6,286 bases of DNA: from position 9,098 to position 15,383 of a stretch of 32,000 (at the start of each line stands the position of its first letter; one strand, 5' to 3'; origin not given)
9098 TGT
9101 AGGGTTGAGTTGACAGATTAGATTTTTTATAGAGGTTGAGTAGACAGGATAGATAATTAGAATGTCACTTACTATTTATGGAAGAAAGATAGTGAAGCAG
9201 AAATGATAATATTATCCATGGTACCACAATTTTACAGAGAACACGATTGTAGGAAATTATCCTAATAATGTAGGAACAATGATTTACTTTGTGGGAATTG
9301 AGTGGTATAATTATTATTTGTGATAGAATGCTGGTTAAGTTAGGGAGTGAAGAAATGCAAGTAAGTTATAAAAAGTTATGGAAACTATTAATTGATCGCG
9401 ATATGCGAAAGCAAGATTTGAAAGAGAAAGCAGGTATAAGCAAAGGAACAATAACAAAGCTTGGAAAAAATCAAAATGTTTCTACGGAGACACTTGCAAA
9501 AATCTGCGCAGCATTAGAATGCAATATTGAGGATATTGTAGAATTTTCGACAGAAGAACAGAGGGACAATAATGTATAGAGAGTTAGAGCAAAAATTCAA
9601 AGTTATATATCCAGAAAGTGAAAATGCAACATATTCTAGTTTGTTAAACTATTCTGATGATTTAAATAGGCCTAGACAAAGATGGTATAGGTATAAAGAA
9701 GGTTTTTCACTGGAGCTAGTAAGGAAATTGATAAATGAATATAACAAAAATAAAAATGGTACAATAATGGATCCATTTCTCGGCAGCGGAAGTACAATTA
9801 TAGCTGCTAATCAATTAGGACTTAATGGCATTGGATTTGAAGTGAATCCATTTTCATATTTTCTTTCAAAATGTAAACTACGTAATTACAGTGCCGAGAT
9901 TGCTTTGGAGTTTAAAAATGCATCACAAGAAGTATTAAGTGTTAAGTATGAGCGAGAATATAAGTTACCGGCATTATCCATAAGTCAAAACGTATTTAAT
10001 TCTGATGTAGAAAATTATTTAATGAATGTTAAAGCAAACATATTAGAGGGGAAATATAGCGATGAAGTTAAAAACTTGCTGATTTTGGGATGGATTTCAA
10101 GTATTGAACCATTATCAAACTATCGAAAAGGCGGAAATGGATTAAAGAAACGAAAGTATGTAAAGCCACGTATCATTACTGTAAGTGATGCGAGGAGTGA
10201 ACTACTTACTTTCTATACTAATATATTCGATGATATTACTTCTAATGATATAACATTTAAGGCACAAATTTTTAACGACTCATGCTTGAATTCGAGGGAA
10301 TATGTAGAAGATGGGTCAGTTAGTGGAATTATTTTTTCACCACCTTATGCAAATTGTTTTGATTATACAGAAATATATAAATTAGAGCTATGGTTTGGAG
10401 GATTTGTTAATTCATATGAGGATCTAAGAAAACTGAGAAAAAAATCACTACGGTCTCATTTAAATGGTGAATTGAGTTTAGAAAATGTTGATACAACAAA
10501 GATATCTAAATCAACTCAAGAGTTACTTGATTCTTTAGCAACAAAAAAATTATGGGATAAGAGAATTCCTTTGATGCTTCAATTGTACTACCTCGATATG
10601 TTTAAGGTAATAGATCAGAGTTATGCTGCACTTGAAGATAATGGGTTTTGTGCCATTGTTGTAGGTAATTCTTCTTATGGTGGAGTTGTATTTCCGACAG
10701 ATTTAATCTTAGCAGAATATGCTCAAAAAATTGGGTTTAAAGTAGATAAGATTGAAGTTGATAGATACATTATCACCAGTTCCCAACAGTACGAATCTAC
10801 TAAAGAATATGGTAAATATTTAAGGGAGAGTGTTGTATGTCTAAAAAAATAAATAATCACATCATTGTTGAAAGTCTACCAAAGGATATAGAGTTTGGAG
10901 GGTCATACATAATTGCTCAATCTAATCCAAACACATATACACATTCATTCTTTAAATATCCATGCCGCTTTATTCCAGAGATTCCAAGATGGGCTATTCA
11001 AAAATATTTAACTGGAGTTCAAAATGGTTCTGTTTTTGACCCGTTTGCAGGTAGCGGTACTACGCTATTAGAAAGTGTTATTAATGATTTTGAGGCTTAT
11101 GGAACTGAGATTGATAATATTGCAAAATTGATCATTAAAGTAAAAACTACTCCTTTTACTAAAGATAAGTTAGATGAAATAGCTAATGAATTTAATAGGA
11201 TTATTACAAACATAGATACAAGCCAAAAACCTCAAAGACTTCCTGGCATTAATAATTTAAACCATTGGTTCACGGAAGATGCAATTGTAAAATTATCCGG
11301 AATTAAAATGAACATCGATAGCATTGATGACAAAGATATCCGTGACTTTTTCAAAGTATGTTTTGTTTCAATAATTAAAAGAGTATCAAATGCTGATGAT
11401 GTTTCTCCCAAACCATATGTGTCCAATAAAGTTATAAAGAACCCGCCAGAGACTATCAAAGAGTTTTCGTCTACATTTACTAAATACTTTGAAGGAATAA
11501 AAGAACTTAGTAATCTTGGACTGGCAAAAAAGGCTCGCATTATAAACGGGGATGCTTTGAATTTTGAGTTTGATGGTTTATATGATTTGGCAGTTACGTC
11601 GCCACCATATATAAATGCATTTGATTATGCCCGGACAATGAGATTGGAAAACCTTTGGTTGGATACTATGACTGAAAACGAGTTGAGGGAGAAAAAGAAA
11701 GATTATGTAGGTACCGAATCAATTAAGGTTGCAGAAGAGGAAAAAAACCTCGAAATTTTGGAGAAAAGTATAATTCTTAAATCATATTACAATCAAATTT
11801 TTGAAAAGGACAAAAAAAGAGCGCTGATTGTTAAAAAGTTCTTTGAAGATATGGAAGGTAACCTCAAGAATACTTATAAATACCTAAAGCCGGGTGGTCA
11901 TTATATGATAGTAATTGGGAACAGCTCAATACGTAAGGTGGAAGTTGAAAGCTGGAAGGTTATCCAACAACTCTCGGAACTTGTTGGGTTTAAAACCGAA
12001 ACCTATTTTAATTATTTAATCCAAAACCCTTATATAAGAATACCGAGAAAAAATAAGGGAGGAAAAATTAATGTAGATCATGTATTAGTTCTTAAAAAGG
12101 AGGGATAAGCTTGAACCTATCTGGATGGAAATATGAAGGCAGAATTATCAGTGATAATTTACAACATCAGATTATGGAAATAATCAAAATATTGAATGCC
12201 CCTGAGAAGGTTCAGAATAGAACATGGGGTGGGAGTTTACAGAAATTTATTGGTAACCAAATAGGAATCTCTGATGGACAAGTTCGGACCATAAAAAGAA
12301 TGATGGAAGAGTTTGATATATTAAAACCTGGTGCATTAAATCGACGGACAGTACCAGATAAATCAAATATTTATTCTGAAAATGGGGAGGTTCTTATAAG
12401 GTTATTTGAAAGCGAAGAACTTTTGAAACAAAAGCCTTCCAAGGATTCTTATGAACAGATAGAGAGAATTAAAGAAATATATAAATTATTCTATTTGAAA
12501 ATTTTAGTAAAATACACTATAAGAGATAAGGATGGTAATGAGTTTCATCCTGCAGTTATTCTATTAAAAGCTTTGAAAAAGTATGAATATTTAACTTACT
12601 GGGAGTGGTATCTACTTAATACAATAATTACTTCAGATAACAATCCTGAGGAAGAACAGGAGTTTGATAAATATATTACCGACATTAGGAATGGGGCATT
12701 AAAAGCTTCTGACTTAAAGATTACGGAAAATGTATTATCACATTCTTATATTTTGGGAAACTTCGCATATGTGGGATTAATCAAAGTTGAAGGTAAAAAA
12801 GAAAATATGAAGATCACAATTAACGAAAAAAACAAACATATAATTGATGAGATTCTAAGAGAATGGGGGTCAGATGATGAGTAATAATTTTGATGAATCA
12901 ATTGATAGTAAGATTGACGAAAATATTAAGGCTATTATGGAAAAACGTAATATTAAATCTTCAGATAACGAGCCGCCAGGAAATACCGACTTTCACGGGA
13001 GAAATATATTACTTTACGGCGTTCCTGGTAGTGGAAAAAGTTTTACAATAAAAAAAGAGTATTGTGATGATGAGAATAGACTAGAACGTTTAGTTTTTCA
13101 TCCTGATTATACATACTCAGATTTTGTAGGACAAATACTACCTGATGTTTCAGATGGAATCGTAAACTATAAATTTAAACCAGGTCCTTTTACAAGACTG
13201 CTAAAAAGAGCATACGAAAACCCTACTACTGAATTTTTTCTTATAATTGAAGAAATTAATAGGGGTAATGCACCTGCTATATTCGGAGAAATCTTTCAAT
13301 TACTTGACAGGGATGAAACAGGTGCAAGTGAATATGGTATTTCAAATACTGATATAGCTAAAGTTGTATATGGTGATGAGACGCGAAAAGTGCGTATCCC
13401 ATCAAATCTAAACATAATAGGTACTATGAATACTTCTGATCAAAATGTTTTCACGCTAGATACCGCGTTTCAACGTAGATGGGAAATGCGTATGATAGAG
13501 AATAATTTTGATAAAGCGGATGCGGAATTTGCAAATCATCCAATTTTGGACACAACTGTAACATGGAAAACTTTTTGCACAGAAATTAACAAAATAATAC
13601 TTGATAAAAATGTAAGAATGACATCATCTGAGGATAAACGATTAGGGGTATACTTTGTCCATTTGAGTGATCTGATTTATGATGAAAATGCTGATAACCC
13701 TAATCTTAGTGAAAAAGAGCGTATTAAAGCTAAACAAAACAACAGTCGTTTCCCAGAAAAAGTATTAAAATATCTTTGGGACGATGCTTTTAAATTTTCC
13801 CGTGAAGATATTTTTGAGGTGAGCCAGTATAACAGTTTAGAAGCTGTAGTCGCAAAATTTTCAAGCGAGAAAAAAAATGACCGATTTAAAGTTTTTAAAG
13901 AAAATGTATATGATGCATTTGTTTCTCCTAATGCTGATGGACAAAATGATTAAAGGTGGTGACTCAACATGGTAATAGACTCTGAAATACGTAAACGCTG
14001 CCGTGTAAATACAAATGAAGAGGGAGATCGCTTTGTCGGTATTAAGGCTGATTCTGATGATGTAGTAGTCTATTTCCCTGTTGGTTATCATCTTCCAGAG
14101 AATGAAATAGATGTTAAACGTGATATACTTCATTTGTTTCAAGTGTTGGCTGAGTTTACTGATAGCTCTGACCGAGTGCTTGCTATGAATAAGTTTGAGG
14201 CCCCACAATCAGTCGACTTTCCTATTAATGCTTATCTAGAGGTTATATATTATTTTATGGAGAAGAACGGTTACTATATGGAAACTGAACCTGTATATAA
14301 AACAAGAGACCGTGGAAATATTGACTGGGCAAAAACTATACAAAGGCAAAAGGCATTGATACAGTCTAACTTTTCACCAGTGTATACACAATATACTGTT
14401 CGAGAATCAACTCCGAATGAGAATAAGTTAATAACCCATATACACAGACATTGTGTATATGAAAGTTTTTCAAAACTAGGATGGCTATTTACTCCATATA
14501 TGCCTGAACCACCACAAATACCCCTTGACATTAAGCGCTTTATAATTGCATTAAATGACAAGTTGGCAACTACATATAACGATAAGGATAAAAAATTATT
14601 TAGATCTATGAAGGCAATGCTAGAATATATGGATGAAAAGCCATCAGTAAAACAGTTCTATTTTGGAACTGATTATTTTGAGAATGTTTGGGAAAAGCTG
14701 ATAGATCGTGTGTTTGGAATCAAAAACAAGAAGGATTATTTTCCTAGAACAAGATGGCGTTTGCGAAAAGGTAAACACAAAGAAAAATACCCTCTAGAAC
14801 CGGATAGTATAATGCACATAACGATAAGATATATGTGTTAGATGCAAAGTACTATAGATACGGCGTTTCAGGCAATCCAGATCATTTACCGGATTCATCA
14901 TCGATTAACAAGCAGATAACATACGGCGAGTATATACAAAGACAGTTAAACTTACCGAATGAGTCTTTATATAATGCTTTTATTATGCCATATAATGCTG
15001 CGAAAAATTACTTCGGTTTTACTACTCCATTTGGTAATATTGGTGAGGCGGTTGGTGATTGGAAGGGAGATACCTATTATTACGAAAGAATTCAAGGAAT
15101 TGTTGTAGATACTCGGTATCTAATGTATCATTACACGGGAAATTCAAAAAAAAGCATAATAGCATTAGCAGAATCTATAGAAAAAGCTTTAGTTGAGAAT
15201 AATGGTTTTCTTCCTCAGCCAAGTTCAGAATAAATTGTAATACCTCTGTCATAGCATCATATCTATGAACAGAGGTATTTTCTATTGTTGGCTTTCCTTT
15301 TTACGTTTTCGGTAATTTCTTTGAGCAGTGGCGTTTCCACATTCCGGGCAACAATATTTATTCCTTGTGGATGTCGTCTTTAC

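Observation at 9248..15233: Uncharacterised variant of a BsuMI/LlaJI-type R-M system: controller + twin amino-MTases + three-part McrBC-like restriction complex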

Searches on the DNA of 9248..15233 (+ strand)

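Call 8: search_dna_similar(query=window:9248-15233:+, collection=plasmids, mode=near, max_rows=15)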
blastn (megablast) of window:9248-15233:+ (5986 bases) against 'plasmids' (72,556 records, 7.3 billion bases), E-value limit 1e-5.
No match.

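Call 9: search_dna_similar(query=window:9248-15233:+, collection=phages, mode=near, max_rows=15)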
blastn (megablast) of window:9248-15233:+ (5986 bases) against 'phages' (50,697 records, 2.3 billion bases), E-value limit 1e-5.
No match.
